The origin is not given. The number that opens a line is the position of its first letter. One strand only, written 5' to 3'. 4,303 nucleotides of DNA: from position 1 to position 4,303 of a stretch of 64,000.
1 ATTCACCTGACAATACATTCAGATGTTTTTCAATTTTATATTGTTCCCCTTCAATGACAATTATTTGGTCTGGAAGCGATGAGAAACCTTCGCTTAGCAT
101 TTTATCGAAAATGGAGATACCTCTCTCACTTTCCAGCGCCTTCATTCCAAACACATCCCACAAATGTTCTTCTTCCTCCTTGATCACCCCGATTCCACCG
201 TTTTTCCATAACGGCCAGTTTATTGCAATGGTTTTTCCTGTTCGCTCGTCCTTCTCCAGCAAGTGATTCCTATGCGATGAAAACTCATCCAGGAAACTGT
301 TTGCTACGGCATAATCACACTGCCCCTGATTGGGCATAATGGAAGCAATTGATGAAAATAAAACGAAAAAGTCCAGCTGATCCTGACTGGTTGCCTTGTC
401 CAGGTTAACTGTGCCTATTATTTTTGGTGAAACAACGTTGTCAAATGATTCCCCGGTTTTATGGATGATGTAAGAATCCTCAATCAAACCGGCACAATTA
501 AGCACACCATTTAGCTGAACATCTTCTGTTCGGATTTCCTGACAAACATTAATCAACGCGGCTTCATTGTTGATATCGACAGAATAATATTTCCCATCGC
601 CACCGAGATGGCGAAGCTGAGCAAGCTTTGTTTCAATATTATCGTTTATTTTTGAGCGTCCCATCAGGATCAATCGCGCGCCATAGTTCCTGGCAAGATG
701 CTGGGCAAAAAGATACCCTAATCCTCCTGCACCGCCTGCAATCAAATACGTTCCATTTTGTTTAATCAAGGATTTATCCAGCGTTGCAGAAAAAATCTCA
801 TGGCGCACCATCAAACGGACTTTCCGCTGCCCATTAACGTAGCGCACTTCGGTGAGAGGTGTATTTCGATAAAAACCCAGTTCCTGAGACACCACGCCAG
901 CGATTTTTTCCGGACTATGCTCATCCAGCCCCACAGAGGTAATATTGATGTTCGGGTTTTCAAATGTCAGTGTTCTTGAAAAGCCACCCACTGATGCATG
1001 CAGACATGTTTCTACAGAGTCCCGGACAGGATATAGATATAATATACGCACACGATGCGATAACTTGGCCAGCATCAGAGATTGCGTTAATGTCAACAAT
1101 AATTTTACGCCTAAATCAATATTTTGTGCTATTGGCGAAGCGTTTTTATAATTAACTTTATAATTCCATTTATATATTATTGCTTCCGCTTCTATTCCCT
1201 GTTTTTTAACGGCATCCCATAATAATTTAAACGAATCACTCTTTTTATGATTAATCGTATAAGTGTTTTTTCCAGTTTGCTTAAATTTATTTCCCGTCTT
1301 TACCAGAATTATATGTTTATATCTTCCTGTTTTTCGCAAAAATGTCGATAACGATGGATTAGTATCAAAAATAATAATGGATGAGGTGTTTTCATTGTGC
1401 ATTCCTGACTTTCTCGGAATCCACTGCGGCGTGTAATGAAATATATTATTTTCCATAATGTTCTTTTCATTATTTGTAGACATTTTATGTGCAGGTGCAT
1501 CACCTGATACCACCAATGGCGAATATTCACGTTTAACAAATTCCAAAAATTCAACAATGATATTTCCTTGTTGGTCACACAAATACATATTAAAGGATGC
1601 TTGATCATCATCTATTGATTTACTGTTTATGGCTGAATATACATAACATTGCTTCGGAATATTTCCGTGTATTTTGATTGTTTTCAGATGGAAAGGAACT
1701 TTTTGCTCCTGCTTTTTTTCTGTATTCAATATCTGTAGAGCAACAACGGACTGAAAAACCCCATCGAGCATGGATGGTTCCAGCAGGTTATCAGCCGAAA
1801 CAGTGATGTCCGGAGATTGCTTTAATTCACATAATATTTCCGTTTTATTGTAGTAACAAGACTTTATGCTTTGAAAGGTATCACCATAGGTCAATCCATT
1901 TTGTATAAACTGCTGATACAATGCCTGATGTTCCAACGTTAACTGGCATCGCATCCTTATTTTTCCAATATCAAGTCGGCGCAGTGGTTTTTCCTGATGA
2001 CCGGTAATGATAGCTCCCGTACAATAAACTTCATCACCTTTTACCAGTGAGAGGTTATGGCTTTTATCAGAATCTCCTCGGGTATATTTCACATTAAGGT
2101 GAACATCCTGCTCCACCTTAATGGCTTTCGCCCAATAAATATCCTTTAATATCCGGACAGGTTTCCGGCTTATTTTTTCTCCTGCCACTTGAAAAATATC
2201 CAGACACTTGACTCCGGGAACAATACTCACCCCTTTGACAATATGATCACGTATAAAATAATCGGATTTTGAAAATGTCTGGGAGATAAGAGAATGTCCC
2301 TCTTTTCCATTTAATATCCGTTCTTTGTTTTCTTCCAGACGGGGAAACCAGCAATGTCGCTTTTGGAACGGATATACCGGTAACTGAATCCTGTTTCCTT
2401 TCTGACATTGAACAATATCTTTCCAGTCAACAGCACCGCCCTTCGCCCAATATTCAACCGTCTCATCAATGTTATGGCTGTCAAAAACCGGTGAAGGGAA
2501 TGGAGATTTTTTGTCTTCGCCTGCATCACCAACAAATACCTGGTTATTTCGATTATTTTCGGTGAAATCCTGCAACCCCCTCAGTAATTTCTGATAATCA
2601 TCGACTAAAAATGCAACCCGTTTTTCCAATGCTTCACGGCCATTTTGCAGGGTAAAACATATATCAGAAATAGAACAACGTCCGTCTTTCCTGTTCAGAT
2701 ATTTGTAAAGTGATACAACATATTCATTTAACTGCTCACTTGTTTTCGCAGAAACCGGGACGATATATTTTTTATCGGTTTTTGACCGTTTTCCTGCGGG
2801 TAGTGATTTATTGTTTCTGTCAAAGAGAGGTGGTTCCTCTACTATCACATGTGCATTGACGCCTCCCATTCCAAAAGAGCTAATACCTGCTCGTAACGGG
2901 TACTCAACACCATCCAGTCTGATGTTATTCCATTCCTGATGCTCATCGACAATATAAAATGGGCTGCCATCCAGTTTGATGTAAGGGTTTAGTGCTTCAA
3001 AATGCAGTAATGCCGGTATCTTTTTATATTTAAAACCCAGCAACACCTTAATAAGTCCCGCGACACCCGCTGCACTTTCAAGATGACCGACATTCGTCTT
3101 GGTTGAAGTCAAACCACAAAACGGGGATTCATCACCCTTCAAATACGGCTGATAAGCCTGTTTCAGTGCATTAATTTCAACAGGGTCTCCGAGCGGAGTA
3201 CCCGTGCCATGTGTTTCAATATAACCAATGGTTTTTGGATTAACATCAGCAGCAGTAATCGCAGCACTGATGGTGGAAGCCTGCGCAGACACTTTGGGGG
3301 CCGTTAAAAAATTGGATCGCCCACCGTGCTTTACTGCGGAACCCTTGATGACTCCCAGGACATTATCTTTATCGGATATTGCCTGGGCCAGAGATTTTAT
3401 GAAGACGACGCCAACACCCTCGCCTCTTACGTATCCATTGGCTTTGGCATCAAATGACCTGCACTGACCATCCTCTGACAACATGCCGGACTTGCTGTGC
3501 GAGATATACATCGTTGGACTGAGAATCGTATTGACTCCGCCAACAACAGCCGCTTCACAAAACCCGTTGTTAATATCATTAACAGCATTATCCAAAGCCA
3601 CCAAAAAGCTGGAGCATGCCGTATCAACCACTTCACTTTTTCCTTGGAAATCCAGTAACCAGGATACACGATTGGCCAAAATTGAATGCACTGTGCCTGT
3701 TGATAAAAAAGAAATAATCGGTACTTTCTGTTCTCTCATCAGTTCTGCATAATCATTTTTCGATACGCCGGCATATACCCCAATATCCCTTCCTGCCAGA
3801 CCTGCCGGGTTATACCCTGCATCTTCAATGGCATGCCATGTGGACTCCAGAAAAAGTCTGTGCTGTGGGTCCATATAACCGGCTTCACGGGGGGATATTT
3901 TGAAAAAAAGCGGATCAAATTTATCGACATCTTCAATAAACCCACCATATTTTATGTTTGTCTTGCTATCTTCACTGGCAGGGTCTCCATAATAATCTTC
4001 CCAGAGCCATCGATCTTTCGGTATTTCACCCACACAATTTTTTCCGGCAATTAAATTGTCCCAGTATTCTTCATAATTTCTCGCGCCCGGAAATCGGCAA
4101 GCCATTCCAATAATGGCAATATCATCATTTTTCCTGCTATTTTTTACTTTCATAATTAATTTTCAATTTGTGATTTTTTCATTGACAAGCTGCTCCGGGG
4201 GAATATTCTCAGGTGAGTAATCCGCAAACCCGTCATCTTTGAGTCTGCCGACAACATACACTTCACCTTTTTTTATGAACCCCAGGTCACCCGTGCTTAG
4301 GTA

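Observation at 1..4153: Hidden, edge-truncated AT-less (trans-AT-type) PKS in an AT-rich island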

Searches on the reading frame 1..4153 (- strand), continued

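Call 24: search_protein_families(library=pfam, proteins=[L004:19602-20861:+, L004:20562-21821:+, L004:21522-22781:+, L004:22482-23741:+, L004:23442-24701:+, L004:24402-25298:+], max_evalue=0.001)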
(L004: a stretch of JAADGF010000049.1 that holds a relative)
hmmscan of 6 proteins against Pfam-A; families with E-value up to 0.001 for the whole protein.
L004:19602-20861:+ (420 aa): 3 families
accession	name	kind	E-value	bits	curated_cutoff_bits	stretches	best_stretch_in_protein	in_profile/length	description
PF21089.3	PKS_DH_N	-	8.6e-12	45.3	27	1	83-171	13-102/103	Polyketide synthase dehydratase domain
PF00109.32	ketoacyl-synt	-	3e-07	30.7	20.8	1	389-420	2-33/252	Beta-ketoacyl synthase, N-terminal domain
PF14765.12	PS-DH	-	9e-05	22.5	23.7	1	225-351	27-160/166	Polyketide synthase dehydratase N-terminal domain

L004:20562-21821:+ (420 aa): 3 families
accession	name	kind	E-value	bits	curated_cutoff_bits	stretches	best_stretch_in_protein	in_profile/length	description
PF00109.32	ketoacyl-synt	-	3.3e-92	309.1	20.8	1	69-318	2-252/252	Beta-ketoacyl synthase, N-terminal domain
PF02801.28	Ketoacyl-synt_C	-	6.3e-32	110.5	20.8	1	327-420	2-95/119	Beta-ketoacyl synthase, C-terminal domain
PF00108.29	Thiolase_N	-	1.1e-06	28.6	26.4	1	229-271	74-116/260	Thiolase, N-terminal domain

L004:21522-22781:+ (420 aa): 4 families
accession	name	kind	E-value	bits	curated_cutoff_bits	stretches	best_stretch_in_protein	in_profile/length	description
PF02801.28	Ketoacyl-synt_C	-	4.9e-41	139.9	20.8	1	7-123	2-118/119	Beta-ketoacyl synthase, C-terminal domain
PF22336.2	RhiE-like_linker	-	2.1e-18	66.5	27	1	203-274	2-66/67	RhiE-like, KS-MAT linker domain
PF22621.2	CurL-like_PKS_C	-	6.2e-12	45.8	27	1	200-268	2-64/64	CurL-like, PKS C-terminal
PF16197.11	KAsynt_C_assoc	-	1.1e-10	42.4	33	1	130-222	5-84/111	Ketoacyl-synthetase C-terminal extension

L004:22482-23741:+ (420 aa): 1 family
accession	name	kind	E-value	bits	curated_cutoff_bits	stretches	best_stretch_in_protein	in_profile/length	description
PF08659.16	KR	-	2.8e-07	31.1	22.6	1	292-375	1-88/180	KR domain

L004:23442-24701:+ (420 aa): 2 families
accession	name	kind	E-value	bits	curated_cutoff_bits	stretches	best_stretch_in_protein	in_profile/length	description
PF00550.31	PP-binding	-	5.6e-16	59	20.8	1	239-304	2-67/67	Phosphopantetheine attachment site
PF00109.32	ketoacyl-synt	-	2.2e-09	37.7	20.8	1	376-418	2-44/252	Beta-ketoacyl synthase, N-terminal domain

L004:24402-25298:+ (299 aa): 1 family
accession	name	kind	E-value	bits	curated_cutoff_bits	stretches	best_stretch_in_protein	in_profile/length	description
PF00109.32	ketoacyl-synt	-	1.3e-78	264.5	20.8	1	56-297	2-248/252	Beta-ketoacyl synthase, N-terminal domain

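Call 28: find_related_loci(query=L005:23502-25280:+, collection=metagenome_contigs, flank=10000)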
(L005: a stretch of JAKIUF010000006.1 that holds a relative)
Query L005:23502-25280:+ (593 aa) in metagenome_contigs; peptide patterns used: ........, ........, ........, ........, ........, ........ (x = any residue, [..] = any of these).
101 stretches matched a pattern; 6 encode a relative of the query (tblastn E <= 1e-3); 6 distinct loci.
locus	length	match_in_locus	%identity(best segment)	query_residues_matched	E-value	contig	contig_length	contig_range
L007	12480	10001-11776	89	1-593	0e+0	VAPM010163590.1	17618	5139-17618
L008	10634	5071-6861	86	1-593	0e+0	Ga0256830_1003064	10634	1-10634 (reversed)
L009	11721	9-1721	79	21-593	0e+0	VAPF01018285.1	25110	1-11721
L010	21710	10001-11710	74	1-593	0e+0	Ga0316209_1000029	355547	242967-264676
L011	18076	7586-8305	29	306-593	4e-32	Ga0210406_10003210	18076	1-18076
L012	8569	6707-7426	29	306-593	4e-32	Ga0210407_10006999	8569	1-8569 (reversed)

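Call 30: search_protein_families(library=pfam, proteins=[L010:13558-14853:+, L010:14999-16267:+, L010:16258-17034:+, L010:17046-17825:+, L010:17877-19013:+, L010:19059-21710:+, L009:3501-4850:+, L009:7986-9137:+, L009:9141-11720:+], max_evalue=0.0001)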
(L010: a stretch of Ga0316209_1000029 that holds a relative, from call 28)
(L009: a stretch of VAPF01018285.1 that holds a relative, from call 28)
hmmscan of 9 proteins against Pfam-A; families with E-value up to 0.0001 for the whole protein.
L010:13558-14853:+ (432 aa): 2 families
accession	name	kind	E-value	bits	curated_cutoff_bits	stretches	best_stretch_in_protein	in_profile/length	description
PF02801.28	Ketoacyl-synt_C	-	1.2e-31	109.6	20.8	1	279-389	3-118/119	Beta-ketoacyl synthase, C-terminal domain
PF00109.32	ketoacyl-synt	-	9.8e-27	94.6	20.8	1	13-265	3-248/252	Beta-ketoacyl synthase, N-terminal domain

L010:14999-16267:+ (423 aa): 2 families
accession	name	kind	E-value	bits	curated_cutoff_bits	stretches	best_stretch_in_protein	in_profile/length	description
PF08540.16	HMG_CoA_synt_C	-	1.3e-17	64.8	25.1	1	270-417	126-274/280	Hydroxymethylglutaryl-coenzyme A synthase C terminal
PF01154.23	HMG_CoA_synt_N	-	2.3e-09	37.8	25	1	6-182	3-170/174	Hydroxymethylglutaryl-coenzyme A synthase N terminal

L010:16258-17034:+ (259 aa): 2 families
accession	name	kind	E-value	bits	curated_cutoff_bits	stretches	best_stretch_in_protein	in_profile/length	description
PF00378.25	ECH_1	-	5.5e-57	193.4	27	1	15-257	4-248/251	Enoyl-CoA hydratase/isomerase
PF16113.10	ECH_2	-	4.1e-17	63.1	27.2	1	19-205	3-192/335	Enoyl-CoA hydratase/isomerase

L010:17046-17825:+ (260 aa): 2 families
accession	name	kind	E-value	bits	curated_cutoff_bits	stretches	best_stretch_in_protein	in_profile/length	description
PF00378.25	ECH_1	-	9.5e-66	222.1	27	1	25-254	5-237/251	Enoyl-CoA hydratase/isomerase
PF16113.10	ECH_2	-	4.4e-12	46.6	27.2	1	30-258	5-226/335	Enoyl-CoA hydratase/isomerase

L010:17877-19013:+ (379 aa): 1 family
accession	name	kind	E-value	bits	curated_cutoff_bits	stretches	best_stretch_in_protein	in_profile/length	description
PF00698.26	Acyl_transf_1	-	4.3e-33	115.6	32.7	1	8-284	2-281/319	Acyl transferase domain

L010:19059-21710:+ (884 aa): 7 families
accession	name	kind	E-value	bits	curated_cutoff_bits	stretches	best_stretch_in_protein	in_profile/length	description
PF00109.32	ketoacyl-synt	-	2.4e-99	332.5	20.8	2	21-266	2-252/252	Beta-ketoacyl synthase, N-terminal domain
PF02801.28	Ketoacyl-synt_C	-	7.3e-34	116.8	20.8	1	274-398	1-118/119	Beta-ketoacyl synthase, C-terminal domain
PF22336.2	RhiE-like_linker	-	2.9e-17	62.8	27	1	477-542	1-65/67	RhiE-like, KS-MAT linker domain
PF22621.2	CurL-like_PKS_C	-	5.4e-13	49.1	27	1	475-536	2-63/64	CurL-like, PKS C-terminal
PF16197.11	KAsynt_C_assoc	-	1.1e-11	45.5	33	1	402-521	2-106/111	Ketoacyl-synthetase C-terminal extension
PF00550.31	PP-binding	-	1.2e-07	32.4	20.8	1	718-782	2-67/67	Phosphopantetheine attachment site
PF00108.29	Thiolase_N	-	2.4e-05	24.3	26.4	1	180-218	77-115/260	Thiolase, N-terminal domain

L009:3501-4850:+ (450 aa): 2 families
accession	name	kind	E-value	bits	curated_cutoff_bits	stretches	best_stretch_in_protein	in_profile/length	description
PF02801.28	Ketoacyl-synt_C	-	3.4e-32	111.4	20.8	1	296-406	3-118/119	Beta-ketoacyl synthase, C-terminal domain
PF00109.32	ketoacyl-synt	-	8.9e-27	94.7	20.8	1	30-282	3-248/252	Beta-ketoacyl synthase, N-terminal domain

L009:7986-9137:+ (384 aa): 1 family
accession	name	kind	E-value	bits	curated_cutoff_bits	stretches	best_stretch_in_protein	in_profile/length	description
PF00698.26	Acyl_transf_1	-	9e-34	117.8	32.7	1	8-280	2-277/319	Acyl transferase domain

L009:9141-11720:+ (860 aa): 7 families
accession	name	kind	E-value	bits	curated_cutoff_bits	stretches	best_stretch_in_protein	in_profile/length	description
PF00109.32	ketoacyl-synt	-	5.4e-100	334.6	20.8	2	31-275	3-252/252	Beta-ketoacyl synthase, N-terminal domain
PF02801.28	Ketoacyl-synt_C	-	4.4e-34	117.5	20.8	1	283-407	1-118/119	Beta-ketoacyl synthase, C-terminal domain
PF22336.2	RhiE-like_linker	-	9.3e-15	54.8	27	1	481-546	1-65/67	RhiE-like, KS-MAT linker domain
PF16197.11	KAsynt_C_assoc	-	1.4e-13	51.7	33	1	411-523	2-104/111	Ketoacyl-synthetase C-terminal extension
PF22621.2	CurL-like_PKS_C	-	5.7e-12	45.9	27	1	479-540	2-63/64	CurL-like, PKS C-terminal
PF00550.31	PP-binding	-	8e-07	29.7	20.8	1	718-782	2-67/67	Phosphopantetheine attachment site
PF00108.29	Thiolase_N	-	1.9e-05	24.6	26.4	1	189-234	77-123/260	Thiolase, N-terminal domain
